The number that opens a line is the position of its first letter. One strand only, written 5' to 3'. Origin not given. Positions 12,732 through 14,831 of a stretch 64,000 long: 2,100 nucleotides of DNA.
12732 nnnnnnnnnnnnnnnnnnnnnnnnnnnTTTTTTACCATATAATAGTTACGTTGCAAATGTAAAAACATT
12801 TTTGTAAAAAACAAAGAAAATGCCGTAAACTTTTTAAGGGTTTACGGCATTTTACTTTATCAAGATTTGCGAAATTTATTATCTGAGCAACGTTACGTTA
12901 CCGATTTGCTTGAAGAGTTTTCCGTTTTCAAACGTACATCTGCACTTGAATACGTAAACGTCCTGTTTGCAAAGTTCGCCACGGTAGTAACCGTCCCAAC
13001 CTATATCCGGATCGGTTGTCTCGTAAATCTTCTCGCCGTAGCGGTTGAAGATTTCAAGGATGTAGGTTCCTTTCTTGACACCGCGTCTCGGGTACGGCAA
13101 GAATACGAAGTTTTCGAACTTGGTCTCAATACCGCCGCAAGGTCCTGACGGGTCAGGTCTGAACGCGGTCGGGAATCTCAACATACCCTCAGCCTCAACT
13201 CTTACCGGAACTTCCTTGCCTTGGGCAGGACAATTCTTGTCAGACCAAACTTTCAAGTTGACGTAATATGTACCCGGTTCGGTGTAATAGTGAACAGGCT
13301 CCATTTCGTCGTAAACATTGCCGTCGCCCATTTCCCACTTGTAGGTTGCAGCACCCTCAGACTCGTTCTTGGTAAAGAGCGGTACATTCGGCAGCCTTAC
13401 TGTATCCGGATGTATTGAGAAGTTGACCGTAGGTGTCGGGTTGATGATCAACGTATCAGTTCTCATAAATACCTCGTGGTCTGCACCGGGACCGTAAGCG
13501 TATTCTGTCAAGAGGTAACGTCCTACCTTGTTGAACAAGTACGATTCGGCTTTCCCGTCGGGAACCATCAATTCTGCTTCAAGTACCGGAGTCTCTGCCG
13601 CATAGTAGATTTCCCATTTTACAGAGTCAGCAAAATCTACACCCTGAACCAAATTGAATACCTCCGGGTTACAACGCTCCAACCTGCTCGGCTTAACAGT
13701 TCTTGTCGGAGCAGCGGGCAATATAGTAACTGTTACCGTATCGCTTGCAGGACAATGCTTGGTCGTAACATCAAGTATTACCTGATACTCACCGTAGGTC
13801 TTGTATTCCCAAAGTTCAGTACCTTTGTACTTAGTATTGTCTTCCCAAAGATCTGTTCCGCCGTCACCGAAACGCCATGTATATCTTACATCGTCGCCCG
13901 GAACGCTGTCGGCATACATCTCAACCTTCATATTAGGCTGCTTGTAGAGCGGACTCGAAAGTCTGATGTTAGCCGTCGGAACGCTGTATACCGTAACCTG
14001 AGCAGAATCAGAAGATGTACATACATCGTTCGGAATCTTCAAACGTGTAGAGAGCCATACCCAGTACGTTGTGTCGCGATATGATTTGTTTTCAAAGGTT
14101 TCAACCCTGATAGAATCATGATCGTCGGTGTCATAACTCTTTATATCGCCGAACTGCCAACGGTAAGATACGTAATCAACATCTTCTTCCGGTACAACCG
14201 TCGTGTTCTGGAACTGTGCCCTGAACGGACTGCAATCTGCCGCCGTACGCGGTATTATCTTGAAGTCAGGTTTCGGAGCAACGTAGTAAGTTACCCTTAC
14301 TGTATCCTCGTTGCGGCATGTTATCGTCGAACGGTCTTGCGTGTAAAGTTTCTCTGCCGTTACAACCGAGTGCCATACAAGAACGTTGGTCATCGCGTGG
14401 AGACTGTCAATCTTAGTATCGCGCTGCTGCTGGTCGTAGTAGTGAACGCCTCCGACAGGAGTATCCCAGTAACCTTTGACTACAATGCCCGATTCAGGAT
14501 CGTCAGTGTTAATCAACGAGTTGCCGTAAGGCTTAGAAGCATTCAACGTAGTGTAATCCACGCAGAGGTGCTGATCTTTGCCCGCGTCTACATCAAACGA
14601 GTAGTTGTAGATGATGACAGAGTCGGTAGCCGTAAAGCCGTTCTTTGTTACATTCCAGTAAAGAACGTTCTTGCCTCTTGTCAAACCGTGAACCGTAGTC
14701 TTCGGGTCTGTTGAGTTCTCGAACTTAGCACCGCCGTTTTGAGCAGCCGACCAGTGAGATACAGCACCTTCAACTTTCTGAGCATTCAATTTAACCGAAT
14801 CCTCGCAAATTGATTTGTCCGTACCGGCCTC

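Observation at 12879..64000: A single uninterrupted reading frame of more than 51 kb (at least 17,011 codons) that runs off the window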

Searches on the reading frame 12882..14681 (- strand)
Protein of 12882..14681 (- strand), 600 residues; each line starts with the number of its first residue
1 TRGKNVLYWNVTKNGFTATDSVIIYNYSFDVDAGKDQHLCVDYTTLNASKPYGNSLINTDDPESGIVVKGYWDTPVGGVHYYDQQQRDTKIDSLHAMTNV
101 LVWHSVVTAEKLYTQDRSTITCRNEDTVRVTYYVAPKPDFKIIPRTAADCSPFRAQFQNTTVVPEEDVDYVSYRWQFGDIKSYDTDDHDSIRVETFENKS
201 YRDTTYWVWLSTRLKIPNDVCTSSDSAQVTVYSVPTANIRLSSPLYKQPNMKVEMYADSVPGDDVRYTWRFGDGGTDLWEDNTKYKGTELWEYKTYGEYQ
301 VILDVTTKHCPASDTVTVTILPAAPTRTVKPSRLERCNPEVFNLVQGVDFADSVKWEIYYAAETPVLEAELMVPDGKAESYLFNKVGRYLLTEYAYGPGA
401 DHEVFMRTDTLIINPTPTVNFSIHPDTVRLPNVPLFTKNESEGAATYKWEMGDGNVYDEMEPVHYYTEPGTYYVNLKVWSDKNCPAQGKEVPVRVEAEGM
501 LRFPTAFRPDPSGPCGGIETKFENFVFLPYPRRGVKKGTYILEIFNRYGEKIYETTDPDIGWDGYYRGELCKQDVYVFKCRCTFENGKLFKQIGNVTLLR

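Call 11: search_protein_families(library=ncbifam, proteins=[window:12882-14381:-], max_evalue=0.01)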
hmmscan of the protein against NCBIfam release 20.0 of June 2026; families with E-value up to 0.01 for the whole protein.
window:12882-14381:- (500 aa): 2 families
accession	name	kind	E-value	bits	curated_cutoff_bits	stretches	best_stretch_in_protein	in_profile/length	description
TIGR00864.1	PCC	subfamily_domain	4.8e-07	26.5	1861.4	1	95-383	1187-1464/2700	polycystin cation channel protein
TIGR04131.1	Bac_Flav_CTERM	domain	1.5e-06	28.3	35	1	440-498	29-83/85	T9SS type B sorting domain-containing protein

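Call 27: find_homologous_proteins(query=window:12882-14681:-, max_evalue=0.00001)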
Query window:12882-14681:- (600 aa): 72 proteins with E <= 0.00001 among 6395 candidates.
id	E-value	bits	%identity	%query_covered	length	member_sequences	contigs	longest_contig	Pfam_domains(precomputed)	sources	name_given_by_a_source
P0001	9.9e-206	704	52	100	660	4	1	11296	PF00801.27,PF13585.13,PF18911.7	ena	-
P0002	8.6e-179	615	68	62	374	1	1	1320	PF00801.27,PF18911.7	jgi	jgi:gliding motility-associated-like protein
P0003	2.8e-172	593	66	62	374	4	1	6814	PF00801.27,PF18911.7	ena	-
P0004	6.2e-170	585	48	100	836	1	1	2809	PF00801.27,PF13585.13,PF18911.7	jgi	jgi:gliding motility-associated-like protein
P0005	1.2e-169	584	53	80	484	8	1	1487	PF00801.27,PF13585.13,PF18911.7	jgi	jgi:gliding motility-associated-like protein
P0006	1.4e-161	558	50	84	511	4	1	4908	PF00801.27,PF13585.13,PF18911.7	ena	-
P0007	1.2e-146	508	51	79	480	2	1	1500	PF00801.27,PF13585.13,PF18911.7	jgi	jgi:gliding motility-associated-like protein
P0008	6.5e-114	400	53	58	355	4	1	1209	PF00801.27,PF13585.13,PF18911.7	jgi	-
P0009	1.2e-93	333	44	67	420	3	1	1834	PF00801.27,PF18911.7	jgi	jgi:hypothetical protein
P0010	5.2e-72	262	41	59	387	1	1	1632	PF00801.27,PF18911.7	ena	-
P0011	3.0e-43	167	40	38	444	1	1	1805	PF16820.12,PF00801.27,PF13585.13,PF18911.7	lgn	-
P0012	1.4e-41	161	39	27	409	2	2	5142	PF22352.3,PF00801.27,PF18911.7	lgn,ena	-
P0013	1.7e-41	161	41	37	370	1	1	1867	PF00801.27,PF13585.13,PF18911.7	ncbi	-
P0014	2.2e-40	157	40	37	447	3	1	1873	PF00801.27,PF13585.13,PF18911.7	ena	-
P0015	5.8e-40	156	40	37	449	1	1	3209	PF16820.12,PF00801.27,PF13585.13,PF18911.7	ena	-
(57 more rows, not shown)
